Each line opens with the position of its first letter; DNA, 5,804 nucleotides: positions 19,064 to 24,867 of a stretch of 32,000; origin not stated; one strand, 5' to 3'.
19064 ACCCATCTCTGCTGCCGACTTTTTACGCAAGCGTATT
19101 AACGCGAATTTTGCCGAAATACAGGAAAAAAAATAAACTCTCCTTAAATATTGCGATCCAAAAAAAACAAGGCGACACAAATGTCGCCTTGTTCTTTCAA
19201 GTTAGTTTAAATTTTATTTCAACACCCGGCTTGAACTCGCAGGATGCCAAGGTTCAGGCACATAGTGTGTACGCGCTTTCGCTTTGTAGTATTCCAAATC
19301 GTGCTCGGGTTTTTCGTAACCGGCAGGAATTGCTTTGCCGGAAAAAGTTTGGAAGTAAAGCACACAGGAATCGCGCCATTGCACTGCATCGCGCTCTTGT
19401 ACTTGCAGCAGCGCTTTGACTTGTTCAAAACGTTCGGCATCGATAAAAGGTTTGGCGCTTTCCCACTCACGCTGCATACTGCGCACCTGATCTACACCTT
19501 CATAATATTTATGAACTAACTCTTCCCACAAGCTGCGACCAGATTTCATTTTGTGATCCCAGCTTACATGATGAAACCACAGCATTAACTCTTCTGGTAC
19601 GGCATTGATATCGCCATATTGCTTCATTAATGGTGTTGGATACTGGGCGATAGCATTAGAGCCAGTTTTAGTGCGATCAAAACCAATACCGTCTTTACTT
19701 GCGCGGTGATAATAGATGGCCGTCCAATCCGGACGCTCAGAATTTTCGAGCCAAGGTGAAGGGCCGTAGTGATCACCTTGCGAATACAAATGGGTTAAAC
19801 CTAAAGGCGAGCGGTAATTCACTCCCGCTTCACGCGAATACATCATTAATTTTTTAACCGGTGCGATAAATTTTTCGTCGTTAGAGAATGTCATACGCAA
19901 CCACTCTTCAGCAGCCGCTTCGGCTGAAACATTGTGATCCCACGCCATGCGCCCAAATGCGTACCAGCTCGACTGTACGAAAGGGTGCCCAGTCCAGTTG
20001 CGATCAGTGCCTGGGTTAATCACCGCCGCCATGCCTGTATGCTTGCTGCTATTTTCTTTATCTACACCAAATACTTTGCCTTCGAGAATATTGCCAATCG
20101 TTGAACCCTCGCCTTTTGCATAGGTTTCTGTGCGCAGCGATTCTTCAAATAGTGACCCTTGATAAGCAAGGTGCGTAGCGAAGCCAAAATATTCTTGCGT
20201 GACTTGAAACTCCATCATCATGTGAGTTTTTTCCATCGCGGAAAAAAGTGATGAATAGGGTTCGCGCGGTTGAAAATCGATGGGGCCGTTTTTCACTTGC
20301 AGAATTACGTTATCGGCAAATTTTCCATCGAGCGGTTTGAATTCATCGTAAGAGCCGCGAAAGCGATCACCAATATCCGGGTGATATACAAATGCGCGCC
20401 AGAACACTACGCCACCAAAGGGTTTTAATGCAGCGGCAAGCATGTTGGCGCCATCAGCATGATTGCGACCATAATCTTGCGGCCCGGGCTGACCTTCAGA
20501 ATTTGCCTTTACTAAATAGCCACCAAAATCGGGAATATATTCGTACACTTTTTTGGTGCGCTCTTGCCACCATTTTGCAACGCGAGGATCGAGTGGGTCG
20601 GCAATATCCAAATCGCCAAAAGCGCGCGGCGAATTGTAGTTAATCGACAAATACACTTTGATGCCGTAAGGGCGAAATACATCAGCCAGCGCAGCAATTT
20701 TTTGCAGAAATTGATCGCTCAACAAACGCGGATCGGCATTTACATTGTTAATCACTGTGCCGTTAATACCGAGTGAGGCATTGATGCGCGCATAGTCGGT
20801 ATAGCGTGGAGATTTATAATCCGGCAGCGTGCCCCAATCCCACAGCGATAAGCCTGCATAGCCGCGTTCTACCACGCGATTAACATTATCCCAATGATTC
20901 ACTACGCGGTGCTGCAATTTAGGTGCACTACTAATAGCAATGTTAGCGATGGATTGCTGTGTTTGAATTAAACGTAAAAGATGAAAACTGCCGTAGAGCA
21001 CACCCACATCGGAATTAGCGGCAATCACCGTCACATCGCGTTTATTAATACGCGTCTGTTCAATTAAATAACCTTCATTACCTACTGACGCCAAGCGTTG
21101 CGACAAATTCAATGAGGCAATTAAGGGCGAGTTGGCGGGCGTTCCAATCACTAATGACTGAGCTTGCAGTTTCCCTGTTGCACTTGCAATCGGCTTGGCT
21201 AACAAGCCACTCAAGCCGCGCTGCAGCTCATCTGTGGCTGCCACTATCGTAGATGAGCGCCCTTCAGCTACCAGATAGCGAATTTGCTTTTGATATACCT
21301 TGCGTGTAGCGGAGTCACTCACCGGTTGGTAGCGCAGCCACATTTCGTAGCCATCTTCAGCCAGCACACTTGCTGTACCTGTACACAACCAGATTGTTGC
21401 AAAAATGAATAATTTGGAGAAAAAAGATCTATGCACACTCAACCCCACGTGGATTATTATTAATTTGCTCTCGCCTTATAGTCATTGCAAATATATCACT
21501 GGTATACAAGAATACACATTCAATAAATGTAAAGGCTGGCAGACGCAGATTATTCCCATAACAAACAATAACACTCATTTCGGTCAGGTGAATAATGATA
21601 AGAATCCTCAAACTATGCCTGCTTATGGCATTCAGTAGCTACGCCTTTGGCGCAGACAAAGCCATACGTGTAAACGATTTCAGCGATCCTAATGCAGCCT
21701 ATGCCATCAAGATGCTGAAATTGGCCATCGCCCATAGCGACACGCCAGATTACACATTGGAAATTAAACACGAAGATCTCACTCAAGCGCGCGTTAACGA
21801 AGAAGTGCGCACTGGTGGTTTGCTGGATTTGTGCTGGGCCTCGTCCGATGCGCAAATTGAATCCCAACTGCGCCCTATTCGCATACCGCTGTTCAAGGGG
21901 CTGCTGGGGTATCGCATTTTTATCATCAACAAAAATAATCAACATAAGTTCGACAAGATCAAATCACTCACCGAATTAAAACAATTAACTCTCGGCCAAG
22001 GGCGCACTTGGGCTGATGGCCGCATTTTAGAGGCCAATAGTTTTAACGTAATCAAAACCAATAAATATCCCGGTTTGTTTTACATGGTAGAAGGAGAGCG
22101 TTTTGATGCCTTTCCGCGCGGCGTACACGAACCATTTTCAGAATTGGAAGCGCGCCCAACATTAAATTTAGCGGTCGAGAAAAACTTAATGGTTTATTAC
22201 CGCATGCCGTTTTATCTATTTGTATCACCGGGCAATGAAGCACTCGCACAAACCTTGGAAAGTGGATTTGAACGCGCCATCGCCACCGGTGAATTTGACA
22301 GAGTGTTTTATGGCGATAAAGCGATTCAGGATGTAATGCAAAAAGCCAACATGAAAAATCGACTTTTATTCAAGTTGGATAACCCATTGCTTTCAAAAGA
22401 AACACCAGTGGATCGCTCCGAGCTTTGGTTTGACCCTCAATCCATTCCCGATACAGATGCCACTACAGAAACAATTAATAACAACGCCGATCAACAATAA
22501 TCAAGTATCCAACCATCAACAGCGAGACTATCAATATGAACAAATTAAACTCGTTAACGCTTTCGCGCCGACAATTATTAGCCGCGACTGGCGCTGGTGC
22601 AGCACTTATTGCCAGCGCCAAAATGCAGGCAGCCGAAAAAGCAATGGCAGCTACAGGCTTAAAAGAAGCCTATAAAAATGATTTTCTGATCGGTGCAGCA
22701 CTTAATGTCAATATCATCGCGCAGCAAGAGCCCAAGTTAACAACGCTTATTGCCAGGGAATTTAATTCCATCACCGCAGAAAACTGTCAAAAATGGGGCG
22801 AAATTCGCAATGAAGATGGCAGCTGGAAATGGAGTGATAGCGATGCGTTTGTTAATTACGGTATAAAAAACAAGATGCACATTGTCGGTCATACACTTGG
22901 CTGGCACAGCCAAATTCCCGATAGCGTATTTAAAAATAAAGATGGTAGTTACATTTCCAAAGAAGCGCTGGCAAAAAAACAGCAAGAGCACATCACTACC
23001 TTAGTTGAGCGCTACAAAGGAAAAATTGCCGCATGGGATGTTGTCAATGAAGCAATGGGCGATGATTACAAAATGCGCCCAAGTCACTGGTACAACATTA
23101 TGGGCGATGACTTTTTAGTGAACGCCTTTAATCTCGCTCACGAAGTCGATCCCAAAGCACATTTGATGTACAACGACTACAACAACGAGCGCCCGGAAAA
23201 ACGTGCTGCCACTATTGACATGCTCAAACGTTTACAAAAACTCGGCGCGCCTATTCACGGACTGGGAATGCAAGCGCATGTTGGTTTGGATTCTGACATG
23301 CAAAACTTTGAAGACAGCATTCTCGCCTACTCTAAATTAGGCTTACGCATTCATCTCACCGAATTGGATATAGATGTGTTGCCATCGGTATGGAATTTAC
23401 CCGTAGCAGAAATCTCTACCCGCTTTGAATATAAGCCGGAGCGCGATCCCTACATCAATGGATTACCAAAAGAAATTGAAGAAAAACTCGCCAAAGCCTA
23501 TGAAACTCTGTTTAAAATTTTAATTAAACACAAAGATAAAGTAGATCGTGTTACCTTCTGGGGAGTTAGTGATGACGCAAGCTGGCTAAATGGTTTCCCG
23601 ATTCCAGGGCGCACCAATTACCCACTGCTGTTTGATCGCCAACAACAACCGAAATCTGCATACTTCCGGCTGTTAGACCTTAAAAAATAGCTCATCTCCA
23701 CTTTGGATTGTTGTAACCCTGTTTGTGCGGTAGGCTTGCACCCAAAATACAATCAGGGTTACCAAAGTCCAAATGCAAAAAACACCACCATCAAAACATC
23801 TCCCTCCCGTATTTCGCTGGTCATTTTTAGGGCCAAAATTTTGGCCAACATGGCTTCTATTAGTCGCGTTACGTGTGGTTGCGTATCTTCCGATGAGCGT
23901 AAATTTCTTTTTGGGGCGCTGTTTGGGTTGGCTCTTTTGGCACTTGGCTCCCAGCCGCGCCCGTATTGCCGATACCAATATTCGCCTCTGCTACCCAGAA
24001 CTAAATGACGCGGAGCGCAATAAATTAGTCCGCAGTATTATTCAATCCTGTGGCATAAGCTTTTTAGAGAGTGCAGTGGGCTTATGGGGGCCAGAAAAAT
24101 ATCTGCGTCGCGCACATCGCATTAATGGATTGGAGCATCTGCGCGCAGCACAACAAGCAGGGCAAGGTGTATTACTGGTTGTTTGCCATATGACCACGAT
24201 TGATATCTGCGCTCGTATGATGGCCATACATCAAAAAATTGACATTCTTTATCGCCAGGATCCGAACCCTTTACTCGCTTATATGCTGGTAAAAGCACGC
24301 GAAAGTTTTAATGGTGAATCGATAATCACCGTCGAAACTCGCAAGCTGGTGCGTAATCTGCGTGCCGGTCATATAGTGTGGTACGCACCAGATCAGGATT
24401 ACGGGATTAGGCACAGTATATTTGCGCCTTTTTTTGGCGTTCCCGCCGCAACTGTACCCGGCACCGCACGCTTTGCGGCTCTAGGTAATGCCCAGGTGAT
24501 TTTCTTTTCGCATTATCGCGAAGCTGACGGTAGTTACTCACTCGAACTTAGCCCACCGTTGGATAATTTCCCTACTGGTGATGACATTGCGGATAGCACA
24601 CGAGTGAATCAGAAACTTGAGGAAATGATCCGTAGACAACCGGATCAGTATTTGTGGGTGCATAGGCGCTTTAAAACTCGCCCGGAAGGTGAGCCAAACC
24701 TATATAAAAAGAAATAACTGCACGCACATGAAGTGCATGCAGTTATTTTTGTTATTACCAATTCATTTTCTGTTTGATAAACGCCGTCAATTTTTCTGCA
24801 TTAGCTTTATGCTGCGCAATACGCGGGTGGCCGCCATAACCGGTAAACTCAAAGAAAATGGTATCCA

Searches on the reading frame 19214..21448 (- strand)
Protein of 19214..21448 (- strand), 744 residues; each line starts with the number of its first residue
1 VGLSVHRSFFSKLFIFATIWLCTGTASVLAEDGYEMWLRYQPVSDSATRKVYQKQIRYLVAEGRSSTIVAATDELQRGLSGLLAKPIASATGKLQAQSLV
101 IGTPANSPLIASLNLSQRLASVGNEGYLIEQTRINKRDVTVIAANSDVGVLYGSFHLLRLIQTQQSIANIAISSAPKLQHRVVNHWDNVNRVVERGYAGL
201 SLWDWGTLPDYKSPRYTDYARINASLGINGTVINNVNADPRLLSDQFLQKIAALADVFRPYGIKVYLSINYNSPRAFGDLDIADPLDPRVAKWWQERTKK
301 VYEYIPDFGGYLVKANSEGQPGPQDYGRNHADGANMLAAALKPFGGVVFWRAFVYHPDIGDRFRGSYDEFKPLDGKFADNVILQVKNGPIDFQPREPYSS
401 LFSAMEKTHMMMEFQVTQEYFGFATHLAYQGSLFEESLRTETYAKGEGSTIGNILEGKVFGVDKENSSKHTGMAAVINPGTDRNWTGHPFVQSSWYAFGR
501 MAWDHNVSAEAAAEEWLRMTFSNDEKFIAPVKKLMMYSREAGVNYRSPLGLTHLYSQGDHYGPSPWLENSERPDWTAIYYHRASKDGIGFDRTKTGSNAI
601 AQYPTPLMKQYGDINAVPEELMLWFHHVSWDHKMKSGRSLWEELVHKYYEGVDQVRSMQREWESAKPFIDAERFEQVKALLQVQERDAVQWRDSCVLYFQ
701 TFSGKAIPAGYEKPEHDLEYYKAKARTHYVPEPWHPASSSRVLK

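Call 6: search_protein_families(library=pfam, proteins=[window:19214-21448:-])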
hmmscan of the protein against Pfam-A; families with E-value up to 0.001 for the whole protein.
window:19214-21448:- (744 aa): 3 families
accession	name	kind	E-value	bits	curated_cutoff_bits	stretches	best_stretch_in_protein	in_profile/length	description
PF07488.18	Glyco_hydro_67M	-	8.3e-143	475.8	23.5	1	161-485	2-326/326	Glycosyl hydrolase family 67 middle domain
PF07477.17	Glyco_hydro_67C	-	8.8e-92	307.1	27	1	486-711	1-222/223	Glycosyl hydrolase family 67 C-terminus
PF03648.19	Glyco_hydro_67N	-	2.8e-29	102.2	24.3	1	36-157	1-120/120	Glycosyl hydrolase family 67 N-terminus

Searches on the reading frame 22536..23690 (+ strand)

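Call 71: search_protein_families(library=pfam, proteins=[window:22536-23690:+], max_evalue=0.00001)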
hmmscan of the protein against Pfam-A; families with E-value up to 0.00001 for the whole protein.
window:22536-23690:+ (384 aa): 1 family
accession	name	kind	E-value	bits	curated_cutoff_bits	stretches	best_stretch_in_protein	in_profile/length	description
PF00331.26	Glyco_hydro_10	-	2.1e-97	326.6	22.1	1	42-381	2-310/311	Glycosyl hydrolase family 10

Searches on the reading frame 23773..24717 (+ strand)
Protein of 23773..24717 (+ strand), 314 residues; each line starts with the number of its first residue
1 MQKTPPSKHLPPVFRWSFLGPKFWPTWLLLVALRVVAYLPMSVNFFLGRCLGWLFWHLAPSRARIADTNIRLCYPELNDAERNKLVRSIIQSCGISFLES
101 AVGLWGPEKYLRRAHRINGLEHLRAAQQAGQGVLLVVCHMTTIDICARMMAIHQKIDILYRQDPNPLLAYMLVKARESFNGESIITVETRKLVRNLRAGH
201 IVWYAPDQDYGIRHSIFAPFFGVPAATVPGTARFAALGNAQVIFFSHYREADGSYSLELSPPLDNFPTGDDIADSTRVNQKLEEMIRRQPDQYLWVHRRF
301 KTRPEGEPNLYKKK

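Call 71: search_protein_families(library=pfam, proteins=[window:23773-24717:+], max_evalue=0.00001)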
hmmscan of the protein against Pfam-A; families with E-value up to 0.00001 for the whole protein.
window:23773-24717:+ (314 aa): 1 family
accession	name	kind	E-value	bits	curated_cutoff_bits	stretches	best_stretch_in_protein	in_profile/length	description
PF03279.18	Lip_A_acyltrans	-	2.9e-67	227.4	22.3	1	14-302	4-295/295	Bacterial lipid A biosynthesis acyltransferase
